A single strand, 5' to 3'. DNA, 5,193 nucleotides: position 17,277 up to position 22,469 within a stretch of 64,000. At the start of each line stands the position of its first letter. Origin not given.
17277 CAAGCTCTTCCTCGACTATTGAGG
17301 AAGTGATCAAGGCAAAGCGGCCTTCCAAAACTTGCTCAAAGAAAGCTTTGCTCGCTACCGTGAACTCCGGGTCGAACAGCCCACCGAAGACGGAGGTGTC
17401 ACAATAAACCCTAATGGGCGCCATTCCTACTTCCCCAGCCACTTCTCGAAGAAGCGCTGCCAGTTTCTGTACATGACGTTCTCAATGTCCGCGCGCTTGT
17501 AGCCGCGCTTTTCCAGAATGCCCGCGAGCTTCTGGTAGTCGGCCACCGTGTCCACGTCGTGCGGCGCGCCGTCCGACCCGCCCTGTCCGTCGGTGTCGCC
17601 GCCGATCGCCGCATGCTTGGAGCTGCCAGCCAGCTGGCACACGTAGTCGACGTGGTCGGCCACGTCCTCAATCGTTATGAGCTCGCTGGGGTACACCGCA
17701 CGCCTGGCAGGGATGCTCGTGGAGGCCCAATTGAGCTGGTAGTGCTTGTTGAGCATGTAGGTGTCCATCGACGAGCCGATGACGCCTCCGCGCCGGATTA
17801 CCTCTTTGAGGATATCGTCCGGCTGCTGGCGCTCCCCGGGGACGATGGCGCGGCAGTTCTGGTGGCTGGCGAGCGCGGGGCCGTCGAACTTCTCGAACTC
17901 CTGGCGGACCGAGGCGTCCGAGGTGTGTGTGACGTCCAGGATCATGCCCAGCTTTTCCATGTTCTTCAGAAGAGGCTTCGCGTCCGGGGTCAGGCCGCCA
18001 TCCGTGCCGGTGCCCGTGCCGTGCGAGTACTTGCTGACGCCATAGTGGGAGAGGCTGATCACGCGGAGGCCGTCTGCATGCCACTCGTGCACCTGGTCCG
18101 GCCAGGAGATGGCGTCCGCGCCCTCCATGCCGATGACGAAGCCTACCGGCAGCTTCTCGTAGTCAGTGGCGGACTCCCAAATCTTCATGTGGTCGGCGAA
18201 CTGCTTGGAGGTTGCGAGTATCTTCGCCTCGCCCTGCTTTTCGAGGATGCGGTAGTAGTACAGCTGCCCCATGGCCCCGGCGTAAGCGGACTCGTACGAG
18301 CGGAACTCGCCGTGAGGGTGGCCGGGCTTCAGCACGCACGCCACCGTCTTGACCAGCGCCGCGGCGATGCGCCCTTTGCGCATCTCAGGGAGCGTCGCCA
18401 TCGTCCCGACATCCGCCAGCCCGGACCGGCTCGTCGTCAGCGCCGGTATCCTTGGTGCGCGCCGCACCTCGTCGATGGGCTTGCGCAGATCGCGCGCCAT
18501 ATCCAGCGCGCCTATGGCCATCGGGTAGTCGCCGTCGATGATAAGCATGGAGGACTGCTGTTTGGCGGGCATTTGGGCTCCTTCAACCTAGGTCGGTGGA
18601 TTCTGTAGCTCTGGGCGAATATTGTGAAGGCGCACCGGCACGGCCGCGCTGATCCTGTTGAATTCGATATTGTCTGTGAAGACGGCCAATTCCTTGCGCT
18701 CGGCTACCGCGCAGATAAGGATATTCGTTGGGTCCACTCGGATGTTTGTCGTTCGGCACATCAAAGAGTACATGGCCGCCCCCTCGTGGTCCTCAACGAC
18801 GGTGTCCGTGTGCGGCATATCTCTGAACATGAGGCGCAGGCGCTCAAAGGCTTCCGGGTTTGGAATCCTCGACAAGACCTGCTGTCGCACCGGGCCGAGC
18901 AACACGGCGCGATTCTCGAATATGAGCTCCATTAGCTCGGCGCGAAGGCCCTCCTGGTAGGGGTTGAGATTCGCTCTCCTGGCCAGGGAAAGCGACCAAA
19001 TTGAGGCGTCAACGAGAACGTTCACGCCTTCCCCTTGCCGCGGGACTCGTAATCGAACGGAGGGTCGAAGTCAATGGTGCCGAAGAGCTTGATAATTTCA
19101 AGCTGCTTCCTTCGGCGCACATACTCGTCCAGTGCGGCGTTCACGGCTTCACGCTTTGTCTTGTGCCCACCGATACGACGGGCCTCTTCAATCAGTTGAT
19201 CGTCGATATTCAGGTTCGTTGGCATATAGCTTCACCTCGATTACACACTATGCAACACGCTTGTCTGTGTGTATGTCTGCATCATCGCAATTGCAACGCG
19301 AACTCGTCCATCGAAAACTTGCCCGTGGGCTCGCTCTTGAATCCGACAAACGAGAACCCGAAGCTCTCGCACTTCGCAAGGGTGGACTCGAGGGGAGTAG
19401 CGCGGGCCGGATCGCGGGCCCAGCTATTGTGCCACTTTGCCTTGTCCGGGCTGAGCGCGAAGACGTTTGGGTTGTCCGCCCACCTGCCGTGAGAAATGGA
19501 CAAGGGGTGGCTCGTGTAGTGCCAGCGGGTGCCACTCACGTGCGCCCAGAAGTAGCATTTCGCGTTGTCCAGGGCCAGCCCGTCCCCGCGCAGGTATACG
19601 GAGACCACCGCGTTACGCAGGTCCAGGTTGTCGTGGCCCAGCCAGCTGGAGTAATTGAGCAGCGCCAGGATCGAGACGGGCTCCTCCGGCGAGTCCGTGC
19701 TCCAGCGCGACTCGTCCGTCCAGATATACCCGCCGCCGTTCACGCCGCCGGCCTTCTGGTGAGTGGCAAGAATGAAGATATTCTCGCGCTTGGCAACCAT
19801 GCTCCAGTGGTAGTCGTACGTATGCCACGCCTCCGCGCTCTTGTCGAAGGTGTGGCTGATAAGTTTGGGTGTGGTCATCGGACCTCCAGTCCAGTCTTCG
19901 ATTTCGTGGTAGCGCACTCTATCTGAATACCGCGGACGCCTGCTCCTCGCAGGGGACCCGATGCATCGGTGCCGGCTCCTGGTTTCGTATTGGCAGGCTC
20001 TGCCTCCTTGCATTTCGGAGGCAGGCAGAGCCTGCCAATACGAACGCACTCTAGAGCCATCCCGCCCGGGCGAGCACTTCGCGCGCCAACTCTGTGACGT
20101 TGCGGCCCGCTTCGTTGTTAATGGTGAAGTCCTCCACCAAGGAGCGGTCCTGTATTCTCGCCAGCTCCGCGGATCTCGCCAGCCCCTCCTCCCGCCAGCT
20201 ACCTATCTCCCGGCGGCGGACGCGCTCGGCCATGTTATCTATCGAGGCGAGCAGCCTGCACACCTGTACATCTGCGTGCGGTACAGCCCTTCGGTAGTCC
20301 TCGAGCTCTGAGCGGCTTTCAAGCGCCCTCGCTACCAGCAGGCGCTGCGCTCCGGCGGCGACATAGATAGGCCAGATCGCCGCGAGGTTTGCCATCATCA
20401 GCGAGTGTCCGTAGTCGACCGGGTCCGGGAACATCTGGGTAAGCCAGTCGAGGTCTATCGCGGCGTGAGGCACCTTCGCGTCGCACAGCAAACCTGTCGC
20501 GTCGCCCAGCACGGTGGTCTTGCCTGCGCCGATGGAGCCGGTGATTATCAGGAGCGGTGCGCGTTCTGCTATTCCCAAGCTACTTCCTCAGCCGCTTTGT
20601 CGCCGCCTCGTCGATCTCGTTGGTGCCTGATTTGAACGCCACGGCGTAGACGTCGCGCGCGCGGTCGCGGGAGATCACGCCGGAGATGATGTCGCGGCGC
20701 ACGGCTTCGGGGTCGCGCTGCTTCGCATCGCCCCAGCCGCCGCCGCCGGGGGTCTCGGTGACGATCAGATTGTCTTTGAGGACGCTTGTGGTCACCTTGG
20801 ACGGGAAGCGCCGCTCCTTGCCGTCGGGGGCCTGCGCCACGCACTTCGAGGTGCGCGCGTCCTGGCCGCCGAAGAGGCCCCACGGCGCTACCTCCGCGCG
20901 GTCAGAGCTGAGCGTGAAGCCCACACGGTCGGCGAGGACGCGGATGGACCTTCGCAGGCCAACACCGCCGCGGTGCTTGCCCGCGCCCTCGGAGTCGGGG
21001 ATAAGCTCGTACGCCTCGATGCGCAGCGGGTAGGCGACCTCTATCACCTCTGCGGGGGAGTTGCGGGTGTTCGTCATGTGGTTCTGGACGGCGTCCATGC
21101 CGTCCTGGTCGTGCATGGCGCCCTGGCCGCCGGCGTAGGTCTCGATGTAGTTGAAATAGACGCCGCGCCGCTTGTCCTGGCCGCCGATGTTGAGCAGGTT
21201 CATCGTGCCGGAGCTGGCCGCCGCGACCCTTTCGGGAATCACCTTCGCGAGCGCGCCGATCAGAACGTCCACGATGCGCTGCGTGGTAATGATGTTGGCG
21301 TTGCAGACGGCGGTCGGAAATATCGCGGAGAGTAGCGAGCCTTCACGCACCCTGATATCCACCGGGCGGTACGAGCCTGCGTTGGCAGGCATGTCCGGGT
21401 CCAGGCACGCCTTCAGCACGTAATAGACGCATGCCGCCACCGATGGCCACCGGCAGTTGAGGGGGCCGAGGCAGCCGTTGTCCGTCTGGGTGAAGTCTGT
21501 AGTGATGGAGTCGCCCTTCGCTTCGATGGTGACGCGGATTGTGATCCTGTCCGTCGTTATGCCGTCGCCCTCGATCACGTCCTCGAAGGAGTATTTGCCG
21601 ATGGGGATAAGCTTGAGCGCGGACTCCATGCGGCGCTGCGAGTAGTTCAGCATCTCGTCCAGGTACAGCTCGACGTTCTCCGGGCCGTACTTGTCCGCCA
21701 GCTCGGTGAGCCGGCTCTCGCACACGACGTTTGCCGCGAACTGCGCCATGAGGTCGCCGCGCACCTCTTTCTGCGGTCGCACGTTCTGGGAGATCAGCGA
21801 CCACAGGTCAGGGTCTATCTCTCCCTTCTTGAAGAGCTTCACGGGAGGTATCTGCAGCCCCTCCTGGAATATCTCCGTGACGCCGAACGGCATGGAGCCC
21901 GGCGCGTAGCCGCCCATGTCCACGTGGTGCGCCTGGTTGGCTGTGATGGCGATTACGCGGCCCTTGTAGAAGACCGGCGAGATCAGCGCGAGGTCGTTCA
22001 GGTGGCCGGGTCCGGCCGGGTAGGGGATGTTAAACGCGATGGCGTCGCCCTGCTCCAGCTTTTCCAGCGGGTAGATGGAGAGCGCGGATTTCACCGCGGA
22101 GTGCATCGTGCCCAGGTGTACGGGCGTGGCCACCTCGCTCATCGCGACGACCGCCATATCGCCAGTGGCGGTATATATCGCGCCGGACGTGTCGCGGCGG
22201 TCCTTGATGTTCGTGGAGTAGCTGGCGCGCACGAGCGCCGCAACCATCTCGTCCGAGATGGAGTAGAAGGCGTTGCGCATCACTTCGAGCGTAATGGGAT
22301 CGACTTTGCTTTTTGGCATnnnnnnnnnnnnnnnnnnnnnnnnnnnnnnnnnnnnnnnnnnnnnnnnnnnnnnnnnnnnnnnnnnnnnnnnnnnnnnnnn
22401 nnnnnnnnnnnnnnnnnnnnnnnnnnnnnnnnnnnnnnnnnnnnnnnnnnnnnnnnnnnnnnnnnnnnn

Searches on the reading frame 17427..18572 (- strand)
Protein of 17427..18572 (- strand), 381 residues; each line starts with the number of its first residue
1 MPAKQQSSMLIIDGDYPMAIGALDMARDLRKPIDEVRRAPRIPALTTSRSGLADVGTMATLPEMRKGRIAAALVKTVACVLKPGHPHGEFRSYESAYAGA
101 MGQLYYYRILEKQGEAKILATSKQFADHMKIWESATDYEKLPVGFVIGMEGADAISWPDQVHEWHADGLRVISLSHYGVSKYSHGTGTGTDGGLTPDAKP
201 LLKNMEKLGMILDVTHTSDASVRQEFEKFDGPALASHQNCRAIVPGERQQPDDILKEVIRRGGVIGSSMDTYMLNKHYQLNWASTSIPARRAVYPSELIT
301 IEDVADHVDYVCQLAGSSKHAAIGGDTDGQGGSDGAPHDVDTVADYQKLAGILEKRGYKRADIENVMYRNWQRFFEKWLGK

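Call 18: search_protein_families(library=pfam, proteins=[window:17427-18572:-], max_evalue=0.001)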
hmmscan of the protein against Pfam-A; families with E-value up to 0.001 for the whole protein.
window:17427-18572:- (381 aa): 1 family
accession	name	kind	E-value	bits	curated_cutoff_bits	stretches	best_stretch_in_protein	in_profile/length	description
PF01244.27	Peptidase_M19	-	5.9e-47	160.8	26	1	58-376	36-318/319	Membrane dipeptidase (Peptidase family M19)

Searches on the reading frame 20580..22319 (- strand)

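Call 18: search_protein_families(library=pfam, proteins=[window:20580-22319:-], max_evalue=0.001)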
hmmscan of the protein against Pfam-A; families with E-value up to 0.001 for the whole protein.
window:20580-22319:- (579 aa): 1 family
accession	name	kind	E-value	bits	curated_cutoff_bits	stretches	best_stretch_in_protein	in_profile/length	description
PF02538.19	Hydantoinase_B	-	4.4e-180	600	26.8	1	7-531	1-518/519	Hydantoinase B/oxoprolinase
